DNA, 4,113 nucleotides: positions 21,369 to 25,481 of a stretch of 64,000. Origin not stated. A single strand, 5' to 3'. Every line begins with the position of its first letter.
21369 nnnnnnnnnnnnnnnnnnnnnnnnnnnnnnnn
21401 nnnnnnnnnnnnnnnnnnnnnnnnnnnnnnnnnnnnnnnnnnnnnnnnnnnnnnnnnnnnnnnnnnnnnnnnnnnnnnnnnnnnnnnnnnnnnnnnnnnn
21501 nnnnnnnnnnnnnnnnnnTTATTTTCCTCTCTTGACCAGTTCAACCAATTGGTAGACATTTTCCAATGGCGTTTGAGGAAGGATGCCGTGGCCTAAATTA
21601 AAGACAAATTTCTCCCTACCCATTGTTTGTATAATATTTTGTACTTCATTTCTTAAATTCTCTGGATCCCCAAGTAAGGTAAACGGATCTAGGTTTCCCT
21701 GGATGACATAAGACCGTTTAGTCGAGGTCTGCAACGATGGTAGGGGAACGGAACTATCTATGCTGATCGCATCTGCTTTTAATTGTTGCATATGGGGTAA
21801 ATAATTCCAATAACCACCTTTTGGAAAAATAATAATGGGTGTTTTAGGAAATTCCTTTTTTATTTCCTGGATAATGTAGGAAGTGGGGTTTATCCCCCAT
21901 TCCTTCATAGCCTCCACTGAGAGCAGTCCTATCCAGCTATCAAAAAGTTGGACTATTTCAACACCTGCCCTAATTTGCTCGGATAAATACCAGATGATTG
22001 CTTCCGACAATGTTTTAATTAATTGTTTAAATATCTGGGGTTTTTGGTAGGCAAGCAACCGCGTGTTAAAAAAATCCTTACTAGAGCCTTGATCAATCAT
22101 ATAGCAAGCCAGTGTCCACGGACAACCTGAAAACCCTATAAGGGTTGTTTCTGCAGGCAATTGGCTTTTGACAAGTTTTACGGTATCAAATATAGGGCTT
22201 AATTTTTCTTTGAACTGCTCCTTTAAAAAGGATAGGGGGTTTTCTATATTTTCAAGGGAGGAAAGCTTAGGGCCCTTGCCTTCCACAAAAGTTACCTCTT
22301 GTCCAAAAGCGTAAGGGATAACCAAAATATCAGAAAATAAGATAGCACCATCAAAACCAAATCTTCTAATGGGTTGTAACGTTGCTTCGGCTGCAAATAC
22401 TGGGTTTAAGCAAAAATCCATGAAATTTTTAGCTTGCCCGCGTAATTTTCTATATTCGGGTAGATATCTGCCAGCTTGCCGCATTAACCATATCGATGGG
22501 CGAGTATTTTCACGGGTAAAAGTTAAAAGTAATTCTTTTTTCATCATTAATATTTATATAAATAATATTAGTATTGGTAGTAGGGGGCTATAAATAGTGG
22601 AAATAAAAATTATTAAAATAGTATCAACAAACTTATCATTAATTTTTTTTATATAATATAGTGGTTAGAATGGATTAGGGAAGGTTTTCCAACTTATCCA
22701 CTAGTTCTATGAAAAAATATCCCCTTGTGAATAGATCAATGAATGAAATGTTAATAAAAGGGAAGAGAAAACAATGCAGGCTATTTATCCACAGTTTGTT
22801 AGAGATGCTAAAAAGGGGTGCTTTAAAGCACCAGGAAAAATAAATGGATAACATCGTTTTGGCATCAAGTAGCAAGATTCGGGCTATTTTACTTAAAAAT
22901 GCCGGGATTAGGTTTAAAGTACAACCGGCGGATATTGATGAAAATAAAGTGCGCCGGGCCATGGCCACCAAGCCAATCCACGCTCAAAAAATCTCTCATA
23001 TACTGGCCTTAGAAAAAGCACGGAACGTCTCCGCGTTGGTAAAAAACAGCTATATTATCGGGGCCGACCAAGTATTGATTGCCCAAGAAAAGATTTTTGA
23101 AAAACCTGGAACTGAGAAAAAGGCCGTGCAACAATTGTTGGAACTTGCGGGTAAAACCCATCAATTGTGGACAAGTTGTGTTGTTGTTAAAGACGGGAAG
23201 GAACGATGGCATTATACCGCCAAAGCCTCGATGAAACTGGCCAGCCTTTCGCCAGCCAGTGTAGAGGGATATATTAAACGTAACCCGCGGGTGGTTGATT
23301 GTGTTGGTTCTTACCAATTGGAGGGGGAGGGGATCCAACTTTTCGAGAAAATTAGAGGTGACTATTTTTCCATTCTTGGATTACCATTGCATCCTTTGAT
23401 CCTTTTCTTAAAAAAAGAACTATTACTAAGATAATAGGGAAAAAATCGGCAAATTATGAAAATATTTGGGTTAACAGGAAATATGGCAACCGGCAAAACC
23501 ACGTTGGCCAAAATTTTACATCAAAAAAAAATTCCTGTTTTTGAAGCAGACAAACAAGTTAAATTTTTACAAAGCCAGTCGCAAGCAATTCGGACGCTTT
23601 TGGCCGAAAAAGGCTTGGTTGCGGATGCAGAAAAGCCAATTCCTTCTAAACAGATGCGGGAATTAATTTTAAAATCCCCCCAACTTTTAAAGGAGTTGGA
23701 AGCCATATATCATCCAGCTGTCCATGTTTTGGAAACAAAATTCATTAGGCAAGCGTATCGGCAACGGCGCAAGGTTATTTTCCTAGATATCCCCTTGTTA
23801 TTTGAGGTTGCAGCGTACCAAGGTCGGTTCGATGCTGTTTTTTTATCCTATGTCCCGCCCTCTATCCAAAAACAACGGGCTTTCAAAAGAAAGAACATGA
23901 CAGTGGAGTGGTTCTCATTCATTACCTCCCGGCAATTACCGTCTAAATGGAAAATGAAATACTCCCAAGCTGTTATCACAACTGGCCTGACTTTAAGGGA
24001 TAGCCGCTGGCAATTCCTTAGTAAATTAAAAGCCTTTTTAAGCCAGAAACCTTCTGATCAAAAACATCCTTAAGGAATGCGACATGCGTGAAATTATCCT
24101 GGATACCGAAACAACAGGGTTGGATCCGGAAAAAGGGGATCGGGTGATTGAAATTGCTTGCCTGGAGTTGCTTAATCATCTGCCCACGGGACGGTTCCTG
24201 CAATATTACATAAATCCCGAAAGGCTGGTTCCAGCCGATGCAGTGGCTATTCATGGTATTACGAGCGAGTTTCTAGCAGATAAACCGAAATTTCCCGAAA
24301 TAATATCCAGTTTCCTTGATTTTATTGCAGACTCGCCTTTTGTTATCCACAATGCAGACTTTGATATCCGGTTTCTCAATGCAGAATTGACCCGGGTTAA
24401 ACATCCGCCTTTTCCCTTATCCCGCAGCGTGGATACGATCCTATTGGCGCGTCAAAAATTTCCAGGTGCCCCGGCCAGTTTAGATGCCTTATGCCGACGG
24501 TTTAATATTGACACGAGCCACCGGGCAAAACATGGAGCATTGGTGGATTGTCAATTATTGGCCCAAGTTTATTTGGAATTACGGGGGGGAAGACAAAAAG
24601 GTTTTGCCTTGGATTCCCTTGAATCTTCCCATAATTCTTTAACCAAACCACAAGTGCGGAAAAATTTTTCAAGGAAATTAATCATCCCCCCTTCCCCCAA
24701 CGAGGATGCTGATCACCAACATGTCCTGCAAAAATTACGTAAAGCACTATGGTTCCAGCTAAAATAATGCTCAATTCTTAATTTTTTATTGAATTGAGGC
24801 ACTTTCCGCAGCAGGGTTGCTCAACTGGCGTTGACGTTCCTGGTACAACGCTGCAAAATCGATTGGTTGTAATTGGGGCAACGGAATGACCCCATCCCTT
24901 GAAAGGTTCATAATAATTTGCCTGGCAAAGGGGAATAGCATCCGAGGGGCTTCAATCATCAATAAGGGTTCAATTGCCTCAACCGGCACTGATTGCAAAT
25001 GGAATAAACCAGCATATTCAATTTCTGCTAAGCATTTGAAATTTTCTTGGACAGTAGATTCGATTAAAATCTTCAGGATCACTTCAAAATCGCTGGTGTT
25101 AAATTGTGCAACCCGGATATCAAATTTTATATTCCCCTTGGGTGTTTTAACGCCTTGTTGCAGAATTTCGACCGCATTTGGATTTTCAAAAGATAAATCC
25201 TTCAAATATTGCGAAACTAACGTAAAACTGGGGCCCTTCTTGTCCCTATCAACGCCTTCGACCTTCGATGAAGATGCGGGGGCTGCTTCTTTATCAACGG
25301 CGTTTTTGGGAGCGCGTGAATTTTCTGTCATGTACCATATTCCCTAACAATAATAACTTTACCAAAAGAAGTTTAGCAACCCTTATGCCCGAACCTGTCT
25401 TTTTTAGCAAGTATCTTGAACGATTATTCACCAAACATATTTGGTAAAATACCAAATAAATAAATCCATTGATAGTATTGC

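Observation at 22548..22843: Probable chromosomal replication origin in the hemE-maf intergenic region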

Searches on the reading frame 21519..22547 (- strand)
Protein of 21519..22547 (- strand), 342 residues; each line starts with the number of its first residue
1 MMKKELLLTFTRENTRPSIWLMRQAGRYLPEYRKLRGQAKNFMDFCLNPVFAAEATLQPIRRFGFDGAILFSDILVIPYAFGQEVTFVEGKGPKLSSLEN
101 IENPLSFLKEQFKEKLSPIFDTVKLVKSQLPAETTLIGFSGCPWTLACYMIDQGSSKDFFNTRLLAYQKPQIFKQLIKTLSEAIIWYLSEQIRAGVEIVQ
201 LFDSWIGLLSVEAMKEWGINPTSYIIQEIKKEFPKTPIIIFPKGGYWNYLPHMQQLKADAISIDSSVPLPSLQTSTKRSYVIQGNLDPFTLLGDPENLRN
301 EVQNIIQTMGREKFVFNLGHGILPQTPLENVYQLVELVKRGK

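Call 4: search_protein_families(library=ncbifam, proteins=[window:21519-22547:-])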
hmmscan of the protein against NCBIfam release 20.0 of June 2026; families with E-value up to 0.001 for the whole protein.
window:21519-22547:- (342 aa): 5 families
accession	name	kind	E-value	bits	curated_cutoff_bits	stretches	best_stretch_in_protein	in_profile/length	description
TIGR01464.1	hemE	equivalog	5.4e-114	380.7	302.95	1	12-339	9-337/338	uroporphyrinogen decarboxylase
NF004889.0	PRK06252.1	subfamily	1.5e-19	70.2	244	1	113-339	118-334/340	methylcobalamin:coenzyme M methyltransferase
TIGR01463.1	mtaA_cmuA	subfamily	5.1e-13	49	235.4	1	50-339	50-336/340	MtaA/CmuA family methyltransferase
NF041608.1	methylcob_mtaseMtbA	equivalog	8.1e-13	48.2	600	1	113-340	118-336/339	methylcobamide:CoM methyltransferase MtbA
NF040654.1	MtaA_Meth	equivalog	1.7e-12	46.9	400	1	97-336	103-330/337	methylcobamide:CoM methyltransferase MtaA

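Call 9: find_related_loci(query=window:21519-22547:-, collection=genome_contigs, flank=6000)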
Query window:21519-22547:- (342 aa) in genome_contigs; peptide patterns used: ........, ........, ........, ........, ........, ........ (x = any residue, [..] = any of these).
74 stretches matched a pattern; 2 encode a relative of the query (tblastn E <= 1e-3); 2 distinct loci.
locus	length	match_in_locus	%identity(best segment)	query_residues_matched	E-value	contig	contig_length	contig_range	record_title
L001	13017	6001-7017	60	1-339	3e-132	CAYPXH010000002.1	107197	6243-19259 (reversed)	MAG TPA_asm: uncultured Rhodospirillaceae bacterium isolate SRP173033_co3_57 genome assembly, contig: NODE_110_length_10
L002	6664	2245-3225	36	16-342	2e-65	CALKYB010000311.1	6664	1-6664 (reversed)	MAG: uncultured bacterium isolate L1_Bin_Bin_16_sub_1 genome assembly, contig: c_000001941175, whole genome shotgun sequ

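Call 13: find_related_loci(query=window:21519-22547:-, collection=metagenome_contigs, flank=4000)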
Query window:21519-22547:- (342 aa) in metagenome_contigs; peptide patterns used: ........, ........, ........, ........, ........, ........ (x = any residue, [..] = any of these).
138 stretches matched a pattern; 4 encode a relative of the query (tblastn E <= 1e-3); 4 distinct loci.
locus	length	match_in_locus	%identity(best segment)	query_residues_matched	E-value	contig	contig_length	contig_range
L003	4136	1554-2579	96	1-342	0e+0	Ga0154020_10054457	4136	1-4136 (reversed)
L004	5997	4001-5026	91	1-342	0e+0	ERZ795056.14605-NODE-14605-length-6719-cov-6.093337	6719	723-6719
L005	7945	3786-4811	89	1-342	0e+0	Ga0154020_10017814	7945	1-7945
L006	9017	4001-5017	41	1-339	2e-76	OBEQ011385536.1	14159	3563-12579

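Call 14: find_homologous_proteins(query=window:21519-22547:-, max_evalue=1e-60)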
Query window:21519-22547:- (342 aa): 7875 proteins with E <= 1e-60 among 8000 candidates; the best 120 are listed.
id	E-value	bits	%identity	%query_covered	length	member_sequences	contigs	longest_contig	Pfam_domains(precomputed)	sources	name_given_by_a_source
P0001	2.0e-216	735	94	100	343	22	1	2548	PF01208.24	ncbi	-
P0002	3.8e-176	603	76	100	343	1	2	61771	PF01208.24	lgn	-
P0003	3.8e-135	468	62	99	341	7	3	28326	PF01208.24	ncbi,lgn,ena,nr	ncbi:MAG TPA: uroporphyrinogen decarboxylase [Alphaproteobacteria bacterium]|nr:uroporphyrinogen dec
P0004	1.1e-132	460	60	99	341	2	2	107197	PF01208.24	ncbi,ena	-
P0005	1.2e-132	460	60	99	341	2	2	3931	PF01208.24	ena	-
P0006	8.6e-103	362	49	97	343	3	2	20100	PF01208.24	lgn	-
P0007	4.3e-102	360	50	100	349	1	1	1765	PF01208.24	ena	-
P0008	3.8e-101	356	50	99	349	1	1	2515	PF01208.24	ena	-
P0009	8.1e-101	355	48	98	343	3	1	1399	PF01208.24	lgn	-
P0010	9.7e-101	355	51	96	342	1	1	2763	PF01208.24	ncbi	-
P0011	4.6e-100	353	49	99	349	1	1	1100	PF01208.24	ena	-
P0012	8.4e-100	352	51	99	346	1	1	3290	PF01208.24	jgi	jgi:uroporphyrinogen decarboxylase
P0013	8.7e-100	352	49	99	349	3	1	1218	PF01208.24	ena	-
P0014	1.1e-99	352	49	94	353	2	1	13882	PF01208.24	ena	-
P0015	1.1e-99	352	49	95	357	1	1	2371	PF01208.24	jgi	jgi:uroporphyrinogen decarboxylase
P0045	6.0e-98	346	49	99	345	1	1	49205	PF01208.24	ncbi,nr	ncbi:MAG: uroporphyrinogen decarboxylase [Rickettsiales bacterium]|nr:uroporphyrinogen decarboxylase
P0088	3.2e-96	340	47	100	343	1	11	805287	PF01208.24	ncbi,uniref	ncbi:uroporphyrinogen decarboxylase [Nisaea sp.]|uniref:uroporphyrinogen decarboxylase n=1 Tax=Nisae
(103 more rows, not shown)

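Call 15: find_encoding_contigs(protein=P0002, flank=5000, max_places=2)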
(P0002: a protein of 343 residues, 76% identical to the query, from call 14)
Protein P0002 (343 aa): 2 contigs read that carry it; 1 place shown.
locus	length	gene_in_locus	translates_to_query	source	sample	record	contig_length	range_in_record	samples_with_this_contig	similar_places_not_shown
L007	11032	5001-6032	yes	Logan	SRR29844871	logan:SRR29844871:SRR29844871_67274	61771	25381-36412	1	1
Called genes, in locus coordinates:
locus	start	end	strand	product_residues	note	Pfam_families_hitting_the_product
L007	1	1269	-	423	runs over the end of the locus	PF03562:MltA, PF06725:3D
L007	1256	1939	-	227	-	PF04280:Tim44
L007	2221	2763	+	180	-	PF02556:SecB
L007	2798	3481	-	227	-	PF00929:RNase_T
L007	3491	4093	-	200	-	PF01121:CoaE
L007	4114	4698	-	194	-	PF02545:Maf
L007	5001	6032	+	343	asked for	PF01208:URO-D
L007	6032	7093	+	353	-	PF00762:Ferrochelatase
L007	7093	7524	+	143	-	PF03653:UPF0093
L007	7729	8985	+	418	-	PF07498:Rho_N, PF07497:Rho_RNA_bind, PF00006:ATP-synt_ab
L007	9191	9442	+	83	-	PF20099:DUF6489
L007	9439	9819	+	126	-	-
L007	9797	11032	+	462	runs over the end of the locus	PF10396:TrmE_N, PF12631:MnmE_helical, PF01926:MMR_HSR1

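Call 16: find_encoding_contigs(protein=P0003, flank=5000, max_places=2)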
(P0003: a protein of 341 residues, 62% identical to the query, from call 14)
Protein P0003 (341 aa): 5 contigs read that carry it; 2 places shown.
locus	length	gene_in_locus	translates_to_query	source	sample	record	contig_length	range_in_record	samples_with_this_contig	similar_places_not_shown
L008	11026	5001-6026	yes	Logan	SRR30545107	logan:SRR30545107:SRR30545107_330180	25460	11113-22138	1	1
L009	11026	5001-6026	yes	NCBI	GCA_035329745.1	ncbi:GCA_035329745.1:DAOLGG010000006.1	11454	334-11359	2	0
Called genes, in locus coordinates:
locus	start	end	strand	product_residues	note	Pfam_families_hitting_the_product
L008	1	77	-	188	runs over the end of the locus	PF01713:Smr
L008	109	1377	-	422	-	PF03562:MltA, PF06725:3D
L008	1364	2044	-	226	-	PF04280:Tim44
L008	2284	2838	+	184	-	PF02556:SecB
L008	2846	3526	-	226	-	PF00929:RNase_T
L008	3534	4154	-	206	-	PF01121:CoaE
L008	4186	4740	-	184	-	PF02545:Maf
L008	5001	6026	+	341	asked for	PF01208:URO-D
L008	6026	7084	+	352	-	PF00762:Ferrochelatase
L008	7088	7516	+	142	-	PF03653:UPF0093, PF05425:CopD (weak)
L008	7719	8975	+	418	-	PF07498:Rho_N, PF07497:Rho_RNA_bind, PF00006:ATP-synt_ab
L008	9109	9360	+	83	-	PF20099:DUF6489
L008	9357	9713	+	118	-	-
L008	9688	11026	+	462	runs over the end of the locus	PF10396:TrmE_N, PF12631:MnmE_helical, PF01926:MMR_HSR1, PF02421:FeoB_N (weak)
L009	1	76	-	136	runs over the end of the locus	PF01713:Smr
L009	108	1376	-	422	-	PF03562:MltA, PF06725:3D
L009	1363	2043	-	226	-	PF04280:Tim44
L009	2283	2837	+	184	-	PF02556:SecB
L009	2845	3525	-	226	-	PF00929:RNase_T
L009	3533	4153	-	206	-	PF01121:CoaE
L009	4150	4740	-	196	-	PF02545:Maf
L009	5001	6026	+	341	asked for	PF01208:URO-D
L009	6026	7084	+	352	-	PF00762:Ferrochelatase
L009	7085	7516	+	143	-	PF03653:UPF0093, PF05425:CopD (weak)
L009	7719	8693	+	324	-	-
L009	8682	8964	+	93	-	-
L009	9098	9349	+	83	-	PF20099:DUF6489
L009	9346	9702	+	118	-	-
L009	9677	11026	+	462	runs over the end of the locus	PF10396:TrmE_N, PF12631:MnmE_helical, PF01926:MMR_HSR1, PF02421:FeoB_N (weak)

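Call 45: find_encoding_contigs(protein=P0088, flank=4000, max_places=1)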
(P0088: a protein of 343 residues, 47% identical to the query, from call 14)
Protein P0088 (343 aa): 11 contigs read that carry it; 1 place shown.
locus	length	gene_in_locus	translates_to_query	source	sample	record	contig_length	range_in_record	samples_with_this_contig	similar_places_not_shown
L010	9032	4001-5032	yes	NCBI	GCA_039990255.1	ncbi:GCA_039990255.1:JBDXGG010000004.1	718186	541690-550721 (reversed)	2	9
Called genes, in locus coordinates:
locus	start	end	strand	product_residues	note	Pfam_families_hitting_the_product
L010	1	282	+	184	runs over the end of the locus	PF00300:His_Phos_1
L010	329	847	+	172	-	PF02556:SecB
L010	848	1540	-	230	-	PF00929:RNase_T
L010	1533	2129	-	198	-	PF01121:CoaE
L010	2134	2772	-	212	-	PF02545:Maf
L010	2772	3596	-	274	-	PF03618:Kinase-PPPase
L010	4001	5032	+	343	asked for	PF01208:URO-D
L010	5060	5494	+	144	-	PF03653:UPF0093, PF05425:CopD (weak)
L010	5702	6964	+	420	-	PF07498:Rho_N, PF07497:Rho_RNA_bind, PF00006:ATP-synt_ab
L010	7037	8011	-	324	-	PF08240:ADH_N, PF00107:ADH_zinc_N, PF13602:ADH_zinc_N_2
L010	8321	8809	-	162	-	PF02870:Methyltransf_1N, PF01035:DNA_binding_1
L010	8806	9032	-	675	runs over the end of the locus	PF03190:Thioredox_DsbH, PF13899:Thioredoxin_7, PF03663:Glyco_hydro_76 (faint)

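Call 46: find_encoding_contigs(protein=P0045, flank=4000, max_places=1)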
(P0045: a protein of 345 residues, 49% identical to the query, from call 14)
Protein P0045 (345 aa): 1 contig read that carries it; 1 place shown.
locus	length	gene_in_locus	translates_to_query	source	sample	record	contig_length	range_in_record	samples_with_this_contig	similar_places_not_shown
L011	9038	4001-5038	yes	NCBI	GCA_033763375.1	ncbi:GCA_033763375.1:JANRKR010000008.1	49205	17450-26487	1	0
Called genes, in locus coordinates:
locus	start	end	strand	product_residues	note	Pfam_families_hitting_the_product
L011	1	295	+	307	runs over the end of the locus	PF02729:OTCace_N, PF00185:OTCace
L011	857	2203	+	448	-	PF00278:Orn_DAP_Arg_deC, PF02784:Orn_Arg_deC_N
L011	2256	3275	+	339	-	PF01916:DS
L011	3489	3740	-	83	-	PF01722:BolA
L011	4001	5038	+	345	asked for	PF01208:URO-D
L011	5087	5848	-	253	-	PF00483:NTP_transferase, PF12804:NTP_transf_3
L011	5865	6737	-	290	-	PF02749:QRPTase_N, PF01729:QRPTase_C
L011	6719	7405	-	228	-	-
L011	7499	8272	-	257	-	-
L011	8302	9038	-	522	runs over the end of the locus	PF00263:Secretin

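Call 47: find_encoding_contigs(protein=P0006, flank=4000, max_places=1)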
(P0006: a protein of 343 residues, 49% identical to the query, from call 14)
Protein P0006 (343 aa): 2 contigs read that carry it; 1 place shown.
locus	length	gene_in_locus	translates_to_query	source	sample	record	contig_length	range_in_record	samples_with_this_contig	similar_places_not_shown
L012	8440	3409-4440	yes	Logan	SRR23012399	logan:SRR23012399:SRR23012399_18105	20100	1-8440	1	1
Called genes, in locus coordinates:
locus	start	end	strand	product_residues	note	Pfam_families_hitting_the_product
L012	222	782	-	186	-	PF01025:GrpE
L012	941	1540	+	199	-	PF00574:CLP_protease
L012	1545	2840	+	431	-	PF06689:zf-C4_ClpX, PF01078:Mg_chelatase (faint), PF05496:RuvB_N (faint), PF13401:AAA_22 (faint), PF00004:AAA, PF07724:AAA_2, PF07728:AAA_5 (weak), PF10431:ClpB_D2-small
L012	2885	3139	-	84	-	PF01722:BolA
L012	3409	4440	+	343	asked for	PF01208:URO-D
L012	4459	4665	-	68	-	PF13783:DUF4177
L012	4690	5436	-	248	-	PF00483:NTP_transferase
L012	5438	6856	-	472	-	PF13173:AAA_14, PF13635:DUF4143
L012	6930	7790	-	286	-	PF02749:QRPTase_N, PF01729:QRPTase_C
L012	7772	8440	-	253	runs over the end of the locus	-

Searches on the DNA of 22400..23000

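Call 54: search_rna_families(source=window, start=22400, end=23000, threshold=evalue, max_evalue=1)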
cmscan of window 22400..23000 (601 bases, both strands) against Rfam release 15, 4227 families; matches with E-value up to 1: 0.
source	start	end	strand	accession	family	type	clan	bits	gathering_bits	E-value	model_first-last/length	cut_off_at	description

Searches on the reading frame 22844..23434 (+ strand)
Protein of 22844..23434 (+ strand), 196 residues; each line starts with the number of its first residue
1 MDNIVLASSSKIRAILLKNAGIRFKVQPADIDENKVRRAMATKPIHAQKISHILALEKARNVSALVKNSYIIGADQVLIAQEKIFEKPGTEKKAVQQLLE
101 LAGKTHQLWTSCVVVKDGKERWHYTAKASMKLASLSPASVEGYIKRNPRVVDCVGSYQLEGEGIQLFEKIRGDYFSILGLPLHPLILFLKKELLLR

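Call 5: search_protein_families(library=ncbifam, proteins=[window:22844-23434:+])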
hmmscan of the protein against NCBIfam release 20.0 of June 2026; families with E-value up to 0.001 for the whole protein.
window:22844-23434:+ (196 aa): 14 families
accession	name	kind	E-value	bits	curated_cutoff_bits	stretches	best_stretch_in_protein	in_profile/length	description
NF002690.0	PRK02478.1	equivalog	2e-53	180.9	269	1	3-191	4-193/199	Maf-like protein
TIGR00172.1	maf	subfamily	1.8e-35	122.2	117.15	1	3-189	4-184/185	Maf family nucleotide pyrophosphatase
NF010948.0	PRK14368.1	equivalog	3.1e-28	98.5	291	1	2-187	5-184/193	Maf-like protein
NF000867.0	PRK00078.1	equivalog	1.2e-27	96.8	249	1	3-190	2-186/192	Maf-like protein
NF010946.0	PRK14366.1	equivalog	1.2e-24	86.8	284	1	1-186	4-183/195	Maf-like protein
NF010943.0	PRK14363.1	equivalog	3.9e-23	82.1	273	1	4-185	3-176/204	Maf-like protein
NF010945.0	PRK14365.1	equivalog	6.5e-23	81.3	273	1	1-191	1-186/197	Maf-like protein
NF010941.0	PRK14361.1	equivalog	7.8e-23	81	272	1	3-190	7-185/194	Maf-like protein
NF010942.0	PRK14362.1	equivalog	2.3e-21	76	290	1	3-191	13-197/210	Maf-like protein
NF002401.0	PRK01441.1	equivalog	3.5e-20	72.4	317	1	3-192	6-195/207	Maf-like protein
NF010944.0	PRK14364.1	equivalog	1.9e-18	66.7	311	1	6-191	1-178/181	Maf-like protein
NF003141.0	PRK04056.1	equivalog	4.2e-18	65.6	161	1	4-189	2-180/181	septum formation inhibitor Maf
NF003403.0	PRK04694.1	equivalog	6.3e-17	61.9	300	1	5-183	3-178/190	Maf-like protein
NF010947.0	PRK14367.1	equivalog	4.2e-11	42.4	315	1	2-186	2-185/202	Maf-like protein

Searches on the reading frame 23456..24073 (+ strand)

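Call 5: search_protein_families(library=ncbifam, proteins=[window:23456-24073:+])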
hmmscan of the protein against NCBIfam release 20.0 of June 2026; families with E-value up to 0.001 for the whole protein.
window:23456-24073:+ (205 aa): 2 families
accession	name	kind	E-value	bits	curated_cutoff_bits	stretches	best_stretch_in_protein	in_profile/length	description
TIGR00152.1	TIGR00152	equivalog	3e-24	85.9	65.55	1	3-183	1-182/188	dephospho-CoA kinase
NF002879.0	PRK03333.1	equivalog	4.2e-08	32.6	215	1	4-149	4-148/395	dephospho-CoA kinase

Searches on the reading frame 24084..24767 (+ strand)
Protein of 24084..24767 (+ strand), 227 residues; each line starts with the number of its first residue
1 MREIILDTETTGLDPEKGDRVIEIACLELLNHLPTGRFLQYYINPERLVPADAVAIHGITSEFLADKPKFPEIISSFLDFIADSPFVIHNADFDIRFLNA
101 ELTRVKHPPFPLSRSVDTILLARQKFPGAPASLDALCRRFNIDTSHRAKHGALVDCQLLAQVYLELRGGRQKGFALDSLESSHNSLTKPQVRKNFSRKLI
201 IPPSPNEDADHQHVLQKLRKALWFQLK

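Call 5: search_protein_families(library=ncbifam, proteins=[window:24084-24767:+])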
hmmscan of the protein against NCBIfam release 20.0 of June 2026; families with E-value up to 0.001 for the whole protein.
window:24084-24767:+ (227 aa): 27 families (the best 25 are shown)
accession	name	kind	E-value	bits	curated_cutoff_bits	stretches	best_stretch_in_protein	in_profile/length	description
TIGR01406.1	dnaQ_proteo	equivalog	5.6e-80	268.3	222.7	1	2-223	1-229/231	DNA polymerase III subunit epsilon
NF004316.1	PRK05711.1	equivalog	1e-77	260.9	196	1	1-221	1-226/234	DNA polymerase III subunit epsilon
TIGR00573.1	dnaq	subfamily_domain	1e-45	155.9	71.5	1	3-200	9-207/217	exonuclease, DNA polymerase III, epsilon subunit family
NF005289.0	PRK06807.1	equivalog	4.6e-31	108.2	335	1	4-166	11-168/313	3'-5' exonuclease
NF005906.0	PRK07883.1-4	equivalog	1e-28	100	495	1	4-180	9-181/563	DEDD exonuclease domain-containing protein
NF005836.0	PRK07740.1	equivalog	2.2e-26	92.8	261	1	4-164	62-220/244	hypothetical protein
NF005981.0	PRK08074.1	equivalog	2.5e-26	91.9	789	1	3-165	5-168/931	ATP-dependent DNA helicase DinG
NF004964.0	PRK06310.1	equivalog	4.3e-26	91.8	236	1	4-166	10-170/250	DNA polymerase III subunit epsilon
NF001688.0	PRK00448.1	equivalog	1.1e-25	89.5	873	1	4-169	426-587/1445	PolC-type DNA polymerase III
TIGR01405.1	polC_Gram_pos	equivalog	4.9e-24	84.1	1043.45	1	4-174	192-358/1211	DNA polymerase III subunit alpha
NF005907.0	PRK07883.1-5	equivalog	6.7e-24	84.2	454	1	4-166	31-191/584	DEDD exonuclease domain-containing protein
NF005905.0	PRK07883.1-3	equivalog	7.4e-24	84.3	508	1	4-185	27-208/581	DEDD exonuclease domain-containing protein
NF004963.0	PRK06309.1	equivalog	2.2e-22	79.8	245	1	3-183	4-180/232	DNA polymerase III subunit epsilon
NF004719.0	PRK06063.1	equivalog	7.3e-21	74.4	389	1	5-190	20-201/331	DEDDh family exonuclease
TIGR01407.1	dinG_rel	hypoth_equivalog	2.1e-20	72.6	547.7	1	5-164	4-159/889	putative DnaQ family exonuclease/DinG family helicase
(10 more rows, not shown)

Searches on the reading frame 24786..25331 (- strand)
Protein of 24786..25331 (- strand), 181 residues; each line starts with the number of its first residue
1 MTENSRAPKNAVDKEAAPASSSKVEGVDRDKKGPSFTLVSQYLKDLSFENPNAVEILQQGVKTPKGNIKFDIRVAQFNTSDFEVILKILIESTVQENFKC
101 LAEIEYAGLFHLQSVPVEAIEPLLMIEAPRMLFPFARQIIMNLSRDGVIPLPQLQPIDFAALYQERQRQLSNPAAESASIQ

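Call 5: search_protein_families(library=ncbifam, proteins=[window:24786-25331:-])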
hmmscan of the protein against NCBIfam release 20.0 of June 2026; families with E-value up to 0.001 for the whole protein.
window:24786-25331:- (181 aa): 7 families
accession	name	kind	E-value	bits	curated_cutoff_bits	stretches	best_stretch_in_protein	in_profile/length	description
NF004392.0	PRK05751.1-3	equivalog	3.3e-42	144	143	1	30-173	9-153/160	protein-export chaperone SecB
NF004391.0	PRK05751.1-2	equivalog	5.5e-30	104.2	223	1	25-175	11-160/171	protein-export chaperone SecB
TIGR00809.1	secB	equivalog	1.5e-29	102.8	102.8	1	33-168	4-138/140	protein-export chaperone SecB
NF004393.0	PRK05751.1-4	equivalog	1.6e-28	99.4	180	1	28-176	9-156/165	protein-export chaperone SecB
NF004394.0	PRK05751.1-5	equivalog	3e-27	95.4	181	1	31-176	5-149/156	protein-export chaperone SecB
NF004390.0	PRK05751.1-1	equivalog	1.3e-20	73.8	277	1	35-173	10-147/155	protein-export chaperone SecB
NF009590.0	PRK13031.1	equivalog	2.2e-09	37.8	244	1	33-168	6-141/149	preprotein translocase subunit SecB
